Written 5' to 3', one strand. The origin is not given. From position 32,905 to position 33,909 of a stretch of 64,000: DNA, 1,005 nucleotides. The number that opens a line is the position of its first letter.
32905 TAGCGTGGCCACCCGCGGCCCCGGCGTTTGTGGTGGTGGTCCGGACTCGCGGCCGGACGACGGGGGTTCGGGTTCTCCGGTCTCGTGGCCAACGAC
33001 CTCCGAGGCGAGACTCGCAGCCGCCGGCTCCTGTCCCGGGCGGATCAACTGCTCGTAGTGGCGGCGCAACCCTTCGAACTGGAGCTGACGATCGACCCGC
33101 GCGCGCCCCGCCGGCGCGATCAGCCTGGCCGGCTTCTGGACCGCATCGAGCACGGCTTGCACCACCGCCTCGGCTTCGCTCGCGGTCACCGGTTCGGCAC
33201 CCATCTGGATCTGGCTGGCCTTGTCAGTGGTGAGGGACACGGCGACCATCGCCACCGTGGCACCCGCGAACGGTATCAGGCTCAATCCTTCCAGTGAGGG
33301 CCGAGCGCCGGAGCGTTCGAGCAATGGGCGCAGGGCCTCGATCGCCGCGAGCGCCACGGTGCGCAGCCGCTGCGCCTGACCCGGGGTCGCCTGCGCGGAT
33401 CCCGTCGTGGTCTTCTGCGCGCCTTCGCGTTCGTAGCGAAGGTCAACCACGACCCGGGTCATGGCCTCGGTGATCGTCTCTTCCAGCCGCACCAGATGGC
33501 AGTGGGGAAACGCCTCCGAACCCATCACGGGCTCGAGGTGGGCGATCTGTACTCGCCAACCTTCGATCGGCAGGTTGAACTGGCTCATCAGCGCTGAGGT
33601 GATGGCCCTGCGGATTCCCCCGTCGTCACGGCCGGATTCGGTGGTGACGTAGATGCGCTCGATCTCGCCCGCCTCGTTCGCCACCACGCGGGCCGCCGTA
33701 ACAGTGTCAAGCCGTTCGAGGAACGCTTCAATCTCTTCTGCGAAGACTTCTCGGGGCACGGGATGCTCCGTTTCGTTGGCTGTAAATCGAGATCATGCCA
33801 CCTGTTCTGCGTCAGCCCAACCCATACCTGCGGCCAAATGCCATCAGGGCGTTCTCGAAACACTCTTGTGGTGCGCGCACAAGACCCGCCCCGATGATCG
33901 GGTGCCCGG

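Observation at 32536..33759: Hfq-like Sm domain fused to the C-terminus of a 320-aa protein of unknown repeats, as first gene of the propionyl-CoA carboxylase / methylmalonyl-CoA mutase operon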

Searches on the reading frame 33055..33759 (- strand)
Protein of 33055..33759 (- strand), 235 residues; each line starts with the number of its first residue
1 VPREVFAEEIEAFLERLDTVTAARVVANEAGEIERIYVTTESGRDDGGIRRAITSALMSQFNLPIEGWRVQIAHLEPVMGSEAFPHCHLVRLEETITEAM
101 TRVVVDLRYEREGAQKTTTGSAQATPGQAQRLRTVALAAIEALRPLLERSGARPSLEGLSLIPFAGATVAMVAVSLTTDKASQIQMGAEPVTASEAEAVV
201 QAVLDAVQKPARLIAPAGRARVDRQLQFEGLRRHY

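Call 23: search_protein_representatives(protein=window:33055-33759:-)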
Query: 235 residues. Proteins with E-value up to 0.001 (for the whole library): 327; up to 1e-10: 41; up to 1e-30: 15. The best 150 are listed.
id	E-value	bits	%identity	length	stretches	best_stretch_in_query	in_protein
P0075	8.5e-73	261.1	57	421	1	1-234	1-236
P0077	4.0e-58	213.2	53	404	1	1-235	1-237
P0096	7.3e-58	212.3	55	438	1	2-235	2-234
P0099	2.2e-49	184.6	49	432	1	1-235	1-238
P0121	6.3e-48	179.9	48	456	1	4-235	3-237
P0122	5.2e-45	170.3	88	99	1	1-97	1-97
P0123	8.8e-42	159.8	58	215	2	1-129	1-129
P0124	1.1e-37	146.4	39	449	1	1-233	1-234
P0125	4.2e-36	141.3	39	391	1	1-221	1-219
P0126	8.1e-36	140.3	38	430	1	1-235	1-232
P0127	1.2e-32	130.0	39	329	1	1-209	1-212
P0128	2.0e-32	129.2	36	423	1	1-234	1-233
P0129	3.9e-32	128.3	40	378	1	2-212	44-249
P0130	4.4e-32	128.1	43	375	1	2-235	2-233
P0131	1.1e-31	126.9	39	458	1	1-210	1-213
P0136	2.9e-14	70.0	31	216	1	5-209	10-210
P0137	1.9e-13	67.3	31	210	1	8-210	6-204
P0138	2.1e-13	67.1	27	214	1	3-209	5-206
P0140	3.8e-13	66.3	29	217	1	10-214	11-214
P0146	5.5e-12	62.5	28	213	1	2-209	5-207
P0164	2.8e-10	56.9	27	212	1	8-209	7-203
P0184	6.1e-09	52.5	31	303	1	16-209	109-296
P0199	4.4e-08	49.7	23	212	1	7-209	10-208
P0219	1.8e-07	47.8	28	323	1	2-211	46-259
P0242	7.8e-07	45.7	23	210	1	8-208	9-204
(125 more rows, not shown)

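Call 24: search_protein_families(library=pfam, proteins=[P0136, P0137, P0138, P0140, P0146, P0164, P0184, P0199, P0219, P0242], max_evalue=1)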
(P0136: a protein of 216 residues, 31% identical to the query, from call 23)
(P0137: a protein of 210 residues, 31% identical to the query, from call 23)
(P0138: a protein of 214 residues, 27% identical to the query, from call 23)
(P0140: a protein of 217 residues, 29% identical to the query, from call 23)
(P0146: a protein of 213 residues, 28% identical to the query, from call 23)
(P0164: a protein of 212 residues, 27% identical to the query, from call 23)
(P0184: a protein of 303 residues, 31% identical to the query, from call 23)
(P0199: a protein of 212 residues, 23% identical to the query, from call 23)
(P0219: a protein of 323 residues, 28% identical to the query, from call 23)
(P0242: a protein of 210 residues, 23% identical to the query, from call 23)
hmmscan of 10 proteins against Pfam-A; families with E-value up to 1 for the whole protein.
P0136 (216 aa): 4 families
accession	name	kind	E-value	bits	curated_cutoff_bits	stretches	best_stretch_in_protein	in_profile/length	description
PF19264.4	DUF5907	-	0.00012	22.6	27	1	121-155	18-52/80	Repeat of unknown function (DUF5907)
PF18289.6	HU-CCDC81_euk_2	-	0.011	16.2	26.1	0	130-158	17-45/75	CCDC81 eukaryotic HU domain 2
PF00216.26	Bac_DNA_binding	-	0.18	12.5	22.4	0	192-214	16-38/90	Bacterial DNA-binding protein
PF11834.13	KHA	-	0.29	11.6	29.6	1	24-46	39-61/67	KHA, dimerisation domain of potassium ion channel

P0137 (210 aa): 1 family
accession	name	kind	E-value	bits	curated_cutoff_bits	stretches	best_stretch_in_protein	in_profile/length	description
PF10016.14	DUF2259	-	0.02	15.3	25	1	44-173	49-174/189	Predicted secreted protein (DUF2259)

P0138 (214 aa): 1 family
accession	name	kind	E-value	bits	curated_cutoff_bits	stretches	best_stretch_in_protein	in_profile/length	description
PF03544.19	TonB_C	-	0.1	13.5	24.6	1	20-46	15-41/79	Gram-negative bacterial TonB protein C-terminal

P0140 (217 aa): 1 family
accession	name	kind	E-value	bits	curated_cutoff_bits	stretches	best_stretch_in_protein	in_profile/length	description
PF03544.19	TonB_C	-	0.0027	18.6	24.6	1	20-45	16-41/79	Gram-negative bacterial TonB protein C-terminal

P0146 (213 aa): 1 family
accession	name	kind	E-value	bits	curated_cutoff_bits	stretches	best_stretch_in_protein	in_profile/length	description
PF03319.19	EutN_CcmL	-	0.096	13.7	25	0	131-185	4-57/83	Ethanolamine utilisation protein EutN/carboxysome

P0164 (212 aa): 0 families

P0184 (303 aa): 1 family
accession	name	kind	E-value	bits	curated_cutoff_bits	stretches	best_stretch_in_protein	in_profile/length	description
PF16916.11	ZT_dimer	-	0.23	11.9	26.7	1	102-151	11-63/78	Dimerisation domain of Zinc Transporter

P0199 (212 aa): 3 families
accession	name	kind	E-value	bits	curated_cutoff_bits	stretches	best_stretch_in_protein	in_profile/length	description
PF09585.15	Lin0512_fam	-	0.03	14.8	23.4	1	182-211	5-34/114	Conserved hypothetical protein (Lin0512_fam)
PF20366.3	DUF6661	-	0.041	14.2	27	1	67-148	21-104/174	Family of unknown function (DUF6661)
PF08502.15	LeuA_dimer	-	0.24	11.7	24.9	1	88-208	20-129/131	LeuA allosteric (dimerisation) domain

P0219 (323 aa): 1 family
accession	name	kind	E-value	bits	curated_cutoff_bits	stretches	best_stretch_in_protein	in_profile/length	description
PF24988.1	NEW1_HB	-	0.047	14.3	27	1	51-81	29-59/87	NEW1 helical bundle domain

P0242 (210 aa): 2 families
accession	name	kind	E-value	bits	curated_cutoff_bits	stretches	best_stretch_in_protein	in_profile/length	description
PF00186.24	DHFR_1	-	0.046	13.9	25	1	128-164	38-74/159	Dihydrofolate reductase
PF02482.25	Ribosomal_S30AE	-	0.49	11.6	23.7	0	1-41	8-51/88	Sigma 54 modulation protein / S30EA ribosomal protein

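Call 25: search_protein_families(library=ncbifam, proteins=[P0136, P0137, P0138, P0140, P0146, P0164, P0184, P0199, P0219, P0242], max_evalue=1)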
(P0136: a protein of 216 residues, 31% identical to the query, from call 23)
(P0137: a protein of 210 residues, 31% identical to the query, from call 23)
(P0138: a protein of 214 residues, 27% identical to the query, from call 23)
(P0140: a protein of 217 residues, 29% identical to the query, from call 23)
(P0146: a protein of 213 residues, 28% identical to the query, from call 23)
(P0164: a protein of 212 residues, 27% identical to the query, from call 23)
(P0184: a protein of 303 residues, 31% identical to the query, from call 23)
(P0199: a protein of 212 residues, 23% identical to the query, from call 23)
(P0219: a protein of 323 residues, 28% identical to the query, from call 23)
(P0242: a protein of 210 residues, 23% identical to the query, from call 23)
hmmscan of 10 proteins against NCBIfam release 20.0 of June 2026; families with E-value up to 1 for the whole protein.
P0136 (216 aa): 2 families
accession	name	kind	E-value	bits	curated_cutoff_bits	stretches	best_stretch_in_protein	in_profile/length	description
NF001475.0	PRK00326.2-1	equivalog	0.012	15.5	257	1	103-151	16-64/149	division/cell wall cluster transcriptional repressor MraZ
NF004813.0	PRK06163.1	equivalog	0.051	13.3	240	1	95-167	91-162/202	hypothetical protein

P0137 (210 aa): 1 family
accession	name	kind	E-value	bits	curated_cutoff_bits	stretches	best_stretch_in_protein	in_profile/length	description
NF048000.1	ECH1013_TF_S24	equivalog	0.095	12.6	300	1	25-88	71-134/204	ECH_1013 family putative transcriptional regulator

P0138 (214 aa): 0 families

P0140 (217 aa): 2 families
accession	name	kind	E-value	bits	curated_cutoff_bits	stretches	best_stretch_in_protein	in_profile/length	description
TIGR01352.1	tonB_Cterm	subfamily_domain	0.048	14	27.1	1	24-46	18-40/76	TonB family protein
NF002461.0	PRK01663.1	subfamily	0.077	12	513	1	153-191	314-352/428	C4-dicarboxylate transporter DctA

P0146 (213 aa): 0 families

P0164 (212 aa): 0 families

P0184 (303 aa): 0 families

P0199 (212 aa): 4 families
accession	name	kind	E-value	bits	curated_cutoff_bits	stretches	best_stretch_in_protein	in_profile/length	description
NF005176.1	PRK06655.1-1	equivalog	0.0034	17.3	230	1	39-184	38-180/197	flagellar hook assembly protein FlgD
NF011118.0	PRK14548.1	equivalog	0.0053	17.1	82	1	128-171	20-67/84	50S ribosomal protein L23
TIGR03636.1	uL23_arch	equivalog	0.027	14.8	94.95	1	129-170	14-59/77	50S ribosomal protein L23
TIGR03137.1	AhpC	equivalog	0.056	13.2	272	1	3-60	98-156/187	alkyl hydroperoxide reductase subunit C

P0219 (323 aa): 0 families

P0242 (210 aa): 1 family
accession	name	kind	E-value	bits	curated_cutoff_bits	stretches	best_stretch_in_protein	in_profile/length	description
NF000109.2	trim_DfrA9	exception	0.043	13.8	350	1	126-185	38-97/177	trimethoprim-resistant dihydrofolate reductase DfrA9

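Call 29: find_homologous_proteins(query=P0138, max_evalue=0.001)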
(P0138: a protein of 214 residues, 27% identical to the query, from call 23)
Query P0138 (214 aa): 272 proteins with E <= 0.001 among 1012 candidates; the best 120 are listed.
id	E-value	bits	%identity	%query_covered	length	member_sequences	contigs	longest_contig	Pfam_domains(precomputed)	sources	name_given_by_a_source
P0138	4.6e-132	456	100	100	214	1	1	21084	-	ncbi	-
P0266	4.1e-114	397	84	100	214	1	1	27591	-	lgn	-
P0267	1.6e-59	219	49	100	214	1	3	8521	-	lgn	-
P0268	5.3e-59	217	50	100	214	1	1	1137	-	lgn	-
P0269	8.2e-59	217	51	99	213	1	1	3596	-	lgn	-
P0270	8.8e-43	165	42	98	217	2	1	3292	-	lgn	-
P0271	8.8e-42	161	43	97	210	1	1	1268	-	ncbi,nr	ncbi:MAG: hypothetical protein Q8N36_04505 [bacterium]|nr:hypothetical protein [bacterium]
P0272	3.7e-40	156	41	99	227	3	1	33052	-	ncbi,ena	-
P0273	4.7e-38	149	41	95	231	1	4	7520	-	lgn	-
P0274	5.2e-38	149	41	95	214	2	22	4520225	-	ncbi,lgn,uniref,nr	ncbi:Hypothetical protein DEACI_0150 [Acididesulfobacillus acetoxydans]|uniref:Uncharacterized prote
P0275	1.3e-36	144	39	97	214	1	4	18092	-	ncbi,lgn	-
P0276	1.5e-36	144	41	97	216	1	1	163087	-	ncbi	ncbi:MAG: hypothetical protein ACYCVD_05185 [Desulfitobacteriaceae bacterium]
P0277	1.7e-36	144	40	96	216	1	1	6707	-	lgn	-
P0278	2.4e-36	144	39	97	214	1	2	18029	-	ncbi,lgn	-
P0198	2.5e-36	143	42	92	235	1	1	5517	PF08502.16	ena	-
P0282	6.6e-35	139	40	91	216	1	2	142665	-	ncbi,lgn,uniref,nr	ncbi:hypothetical protein [Carboxydothermus pertinax]|uniref:Uncharacterized protein n=1 Tax=Carboxy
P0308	1.3e-31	128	33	96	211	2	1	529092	-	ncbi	-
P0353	4.8e-30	123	38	93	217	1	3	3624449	-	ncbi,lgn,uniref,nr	ncbi:hypothetical protein Desdi_0479 [Desulfitobacterium dichloroeliminans LMG P-21439]|uniref:Uncha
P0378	3.6e-29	120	38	99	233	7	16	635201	-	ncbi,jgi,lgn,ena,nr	ncbi:MAG: hypothetical protein N2045_00990 [Fimbriimonadales bacterium]|jgi:hypothetical protein|nr:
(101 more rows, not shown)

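Call 30: find_encoding_contigs(protein=P0353, flank=7000, max_places=1)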
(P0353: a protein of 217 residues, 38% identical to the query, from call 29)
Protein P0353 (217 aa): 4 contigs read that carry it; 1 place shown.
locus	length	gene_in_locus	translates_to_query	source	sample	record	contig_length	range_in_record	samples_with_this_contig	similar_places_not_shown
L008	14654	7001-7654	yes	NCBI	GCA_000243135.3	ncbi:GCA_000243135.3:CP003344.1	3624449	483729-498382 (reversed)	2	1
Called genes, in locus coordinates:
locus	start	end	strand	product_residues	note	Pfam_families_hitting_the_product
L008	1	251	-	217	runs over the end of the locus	PF02613:Nitrate_red_del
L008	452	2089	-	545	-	PF17853:GGDEF_2, PF13556:HTH_30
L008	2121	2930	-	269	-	PF01416:PseudoU_synth_1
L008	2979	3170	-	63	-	-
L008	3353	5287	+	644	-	PF16177:ACAS_N, PF00501:AMP-binding, PF13193:AMP-binding_C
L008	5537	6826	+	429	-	PF07690:MFS_1, PF06779:MFS_4, PF07690:MFS_1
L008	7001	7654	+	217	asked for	-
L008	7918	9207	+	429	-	PF20972:MASE9, PF13487:HD_5, PF01966:HD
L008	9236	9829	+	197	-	PF17248:DUF5317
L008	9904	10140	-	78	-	PF00550:PP-binding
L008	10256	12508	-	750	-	PF13361:UvrD_C (faint), PF00580:UvrD-helicase, PF01443:Viral_helicase1 (faint), PF13245:AAA_19 (weak), PF13538:UvrD_C_2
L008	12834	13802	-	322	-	PF00005:ABC_tran, PF08352:oligo_HPY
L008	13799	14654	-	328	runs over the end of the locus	PF02463:SMC_N (weak), PF00005:ABC_tran, PF13304:AAA_21 (faint), PF08352:oligo_HPY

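Call 31: find_encoding_contigs(protein=P0378, flank=7000, max_places=1)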
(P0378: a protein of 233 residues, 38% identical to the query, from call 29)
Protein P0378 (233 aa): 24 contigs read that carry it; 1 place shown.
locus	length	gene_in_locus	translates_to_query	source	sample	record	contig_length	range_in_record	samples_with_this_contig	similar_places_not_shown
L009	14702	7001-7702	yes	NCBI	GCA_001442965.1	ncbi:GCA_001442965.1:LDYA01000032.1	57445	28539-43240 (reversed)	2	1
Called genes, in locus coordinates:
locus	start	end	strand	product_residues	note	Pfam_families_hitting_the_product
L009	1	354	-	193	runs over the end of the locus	PF04011:LemA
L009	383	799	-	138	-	PF02310:B12-binding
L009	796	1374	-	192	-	PF14378:PAP2_3 (weak), PF01569:PAP2, PF14360:PAP2_C (weak)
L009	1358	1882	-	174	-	-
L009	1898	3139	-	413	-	PF00109:ketoacyl-synt, PF00108:Thiolase_N (faint), PF02801:Ketoacyl-synt_C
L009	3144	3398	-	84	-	PF00550:PP-binding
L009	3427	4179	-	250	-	PF00106:adh_short, PF08659:KR, PF13561:adh_short_C2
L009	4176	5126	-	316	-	PF00698:Acyl_transf_1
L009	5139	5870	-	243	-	PF01209:Ubie_methyltran, PF13489:Methyltransf_23, PF13847:Methyltransf_31, PF08241:Methyltransf_11, PF08242:Methyltransf_12, PF13649:Methyltransf_25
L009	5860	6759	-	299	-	PF00763:THF_DHG_CYH, PF02882:THF_DHG_CYH_C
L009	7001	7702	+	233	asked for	-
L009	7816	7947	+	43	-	-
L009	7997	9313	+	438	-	PF13487:HD_5, PF01966:HD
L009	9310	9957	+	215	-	PF13487:HD_5, PF01966:HD (faint)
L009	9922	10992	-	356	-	PF00365:PFK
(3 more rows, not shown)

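Call 32: find_encoding_contigs(protein=P0282, flank=7000, max_places=1)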
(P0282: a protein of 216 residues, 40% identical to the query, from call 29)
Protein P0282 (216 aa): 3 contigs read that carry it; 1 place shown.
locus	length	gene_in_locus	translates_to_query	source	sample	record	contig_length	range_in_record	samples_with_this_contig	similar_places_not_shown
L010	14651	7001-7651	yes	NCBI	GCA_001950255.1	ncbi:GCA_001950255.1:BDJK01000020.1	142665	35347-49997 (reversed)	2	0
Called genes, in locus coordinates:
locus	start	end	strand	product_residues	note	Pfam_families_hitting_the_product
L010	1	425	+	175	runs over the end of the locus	PF04542:Sigma70_r2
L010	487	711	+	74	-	PF07872:DUF1659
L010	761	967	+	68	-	PF11148:DUF2922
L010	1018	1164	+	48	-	PF12841:YvrJ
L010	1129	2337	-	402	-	PF02589:LUD_dom, PF13187:Fer4_9 (faint), PF13183:Fer4_8, PF13237:Fer4_10 (faint), PF12838:Fer4_7 (faint), PF13534:Fer4_17 (weak)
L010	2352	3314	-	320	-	PF02754:CCG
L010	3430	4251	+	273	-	PF06738:ThrE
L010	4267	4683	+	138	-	PF06738:ThrE, PF12821:ThrE_2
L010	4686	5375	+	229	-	PF18912:DZR_2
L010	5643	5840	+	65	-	PF00313:CSD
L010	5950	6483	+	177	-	PF02482:Ribosomal_S30AE, PF16321:Ribosom_S30AE_C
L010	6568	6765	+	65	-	PF00313:CSD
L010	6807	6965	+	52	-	-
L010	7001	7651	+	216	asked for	-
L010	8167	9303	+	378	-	PF20972:MASE9 (weak), PF13487:HD_5, PF01966:HD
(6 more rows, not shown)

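Call 45: find_encoding_contigs(protein=P0308, flank=6000, max_places=1)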
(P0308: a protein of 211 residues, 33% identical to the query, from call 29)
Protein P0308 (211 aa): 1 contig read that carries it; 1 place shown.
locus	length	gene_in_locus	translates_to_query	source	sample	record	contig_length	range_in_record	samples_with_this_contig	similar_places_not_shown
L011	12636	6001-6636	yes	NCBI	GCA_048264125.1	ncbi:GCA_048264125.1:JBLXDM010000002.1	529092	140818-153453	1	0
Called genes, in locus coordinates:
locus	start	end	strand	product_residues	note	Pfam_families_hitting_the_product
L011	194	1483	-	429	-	PF00860:Xan_ur_permease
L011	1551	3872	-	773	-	PF01315:Ald_Xan_dh_C, PF02738:MoCoBD_1, PF20256:MoCoBD_2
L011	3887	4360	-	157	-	PF00111:Fer2, PF01799:Fer2_2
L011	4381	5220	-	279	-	PF00941:FAD_binding_5, PF03450:CO_deh_flav_C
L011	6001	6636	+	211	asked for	-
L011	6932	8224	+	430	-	PF20972:MASE9, PF01966:HD, PF13487:HD_5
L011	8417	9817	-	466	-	PF01565:FAD_binding_4, PF02913:FAD-oxidase_C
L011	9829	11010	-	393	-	PF01012:ETF, PF00766:ETF_alpha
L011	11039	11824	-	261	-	PF01012:ETF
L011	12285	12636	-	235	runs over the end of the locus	PF00392:GntR, PF07729:FCD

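Call 46: find_encoding_contigs(protein=P0274, flank=6000, max_places=1)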
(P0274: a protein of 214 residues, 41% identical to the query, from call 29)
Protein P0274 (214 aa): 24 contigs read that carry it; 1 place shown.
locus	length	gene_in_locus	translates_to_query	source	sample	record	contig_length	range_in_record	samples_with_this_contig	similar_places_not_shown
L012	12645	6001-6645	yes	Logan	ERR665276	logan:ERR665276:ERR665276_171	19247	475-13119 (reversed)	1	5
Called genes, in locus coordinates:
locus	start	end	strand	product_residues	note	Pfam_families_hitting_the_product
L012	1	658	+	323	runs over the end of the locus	PF19300:BPD_transp_1_N, PF00528:BPD_transp_1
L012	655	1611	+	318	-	PF12911:OppC_N, PF00528:BPD_transp_1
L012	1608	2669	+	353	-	PF00005:ABC_tran, PF13304:AAA_21 (faint), PF08352:oligo_HPY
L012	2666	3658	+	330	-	PF00005:ABC_tran, PF08352:oligo_HPY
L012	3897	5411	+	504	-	PF00171:Aldedh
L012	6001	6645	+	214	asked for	-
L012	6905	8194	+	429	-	PF20972:MASE9, PF13487:HD_5, PF01966:HD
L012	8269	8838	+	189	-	PF17248:DUF5317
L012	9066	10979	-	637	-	PF03063:Prismane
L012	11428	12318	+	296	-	PF01476:LysM, PF07486:Hydrolase_2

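Call 48: predict_structure(alignment_id=A2)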
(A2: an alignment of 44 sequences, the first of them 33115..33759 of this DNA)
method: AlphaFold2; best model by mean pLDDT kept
length: 215 residues; sequences in the alignment: 44
mean_pLDDT: 91.4   pTM: 0.66
mean pLDDT of the five models: 91.4, 90.5, 89.3, 89.1, 89.0
residues with pLDDT >= 90: 166; 70-90: 34; 50-70: 11; < 50: 4
segments of 3 or more residues with pLDDT < 50: none
pLDDT, mean of each block of 10 residues (from residue 1): 74 94 94 93 86 95 93 71 87 97 98 95 94 98 94 96 97 93 94 97 95 61
secondary structure, 60 per line:
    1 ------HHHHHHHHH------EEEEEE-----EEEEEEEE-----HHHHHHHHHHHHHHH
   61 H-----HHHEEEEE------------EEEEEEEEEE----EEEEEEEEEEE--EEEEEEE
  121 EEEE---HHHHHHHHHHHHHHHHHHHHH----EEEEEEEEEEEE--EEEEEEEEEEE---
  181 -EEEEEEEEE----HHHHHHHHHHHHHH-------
elements in order: H7-15 E22-27 E33-40 H46-61 E70-74 E87-96 E101-111 E114-124 H128-148 E153-164 E167-177 E182-190 H195-208

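Call 60: search_protein_families(library=pfam, alignment_id=A3, max_evalue=1)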
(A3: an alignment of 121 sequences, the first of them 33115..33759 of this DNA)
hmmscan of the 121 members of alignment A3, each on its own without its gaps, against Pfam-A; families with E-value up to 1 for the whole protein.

A. member 1, window:33115-33759:- (215 aa): 0 families

B. families by the number of members that match (of 121 scanned): 70 families (the first 25 are shown)
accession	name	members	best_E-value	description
PF08502.15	LeuA_dimer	24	2.9e-06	LeuA allosteric (dimerisation) domain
PF03544.19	TonB_C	10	0.0005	Gram-negative bacterial TonB protein C-terminal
PF09585.15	Lin0512_fam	3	0.0053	Conserved hypothetical protein (Lin0512_fam)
PF10025.14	DUF2267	2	0.00078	Uncharacterized conserved protein (DUF2267)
PF13975.11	gag-asp_proteas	2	0.016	gag-polyprotein putative aspartyl protease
PF03948.19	Ribosomal_L9_C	2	0.018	Ribosomal protein L9, C-terminal domain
PF16916.11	ZT_dimer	2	0.019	Dimerisation domain of Zinc Transporter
PF20469.4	OLD-like_TOPRIM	2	0.085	Overcoming lysogenization defect protein-like, TOPRIM domain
PF19264.4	DUF5907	1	0.00012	Repeat of unknown function (DUF5907)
PF03434.18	DUF276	1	0.0013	DUF276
PF08995.15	NIP_1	1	0.0039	Necrosis inducing protein-1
PF08766.16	DEK_C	1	0.004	DEK C terminal domain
PF03643.20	Vps26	1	0.0043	Vacuolar protein sorting-associated protein 26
PF19634.4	DUF6137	1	0.0095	Family of unknown function (DUF6137)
PF18289.6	HU-CCDC81_euk_2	1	0.011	CCDC81 eukaryotic HU domain 2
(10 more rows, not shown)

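Call 61: search_solved_structures(query=A3, max_evalue=10, show_alignments=2)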
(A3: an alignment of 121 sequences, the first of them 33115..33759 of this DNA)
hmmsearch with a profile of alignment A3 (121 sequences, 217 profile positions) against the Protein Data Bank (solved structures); distinct sequences matched with E-value up to 10: 6.
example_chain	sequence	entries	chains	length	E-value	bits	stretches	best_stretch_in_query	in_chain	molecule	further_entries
6dzp_T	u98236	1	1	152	0.037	16.7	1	57-142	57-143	50S ribosomal protein L22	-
5o60_T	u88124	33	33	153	0.038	16.6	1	57-142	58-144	50S ribosomal protein L22 | Large ribosomal subunit protein uL22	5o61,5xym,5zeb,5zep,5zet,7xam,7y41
4abk_A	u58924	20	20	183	0.17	14.5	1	123-162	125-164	POLY [ADP-RIBOSE] POLYMERASE 14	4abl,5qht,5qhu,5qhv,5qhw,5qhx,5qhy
7d2c_A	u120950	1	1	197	0.21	14.2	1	123-162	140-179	Protein mono-ADP-ribosyltransferase PARP14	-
1z0j_B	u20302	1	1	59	0.63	12.6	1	13-52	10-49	FYVE-finger-containing Rab5 effector protein rabenosyn-5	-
9qh3_A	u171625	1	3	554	0.82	12.3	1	153-203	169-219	Polyribonucleotide nucleotidyltransferase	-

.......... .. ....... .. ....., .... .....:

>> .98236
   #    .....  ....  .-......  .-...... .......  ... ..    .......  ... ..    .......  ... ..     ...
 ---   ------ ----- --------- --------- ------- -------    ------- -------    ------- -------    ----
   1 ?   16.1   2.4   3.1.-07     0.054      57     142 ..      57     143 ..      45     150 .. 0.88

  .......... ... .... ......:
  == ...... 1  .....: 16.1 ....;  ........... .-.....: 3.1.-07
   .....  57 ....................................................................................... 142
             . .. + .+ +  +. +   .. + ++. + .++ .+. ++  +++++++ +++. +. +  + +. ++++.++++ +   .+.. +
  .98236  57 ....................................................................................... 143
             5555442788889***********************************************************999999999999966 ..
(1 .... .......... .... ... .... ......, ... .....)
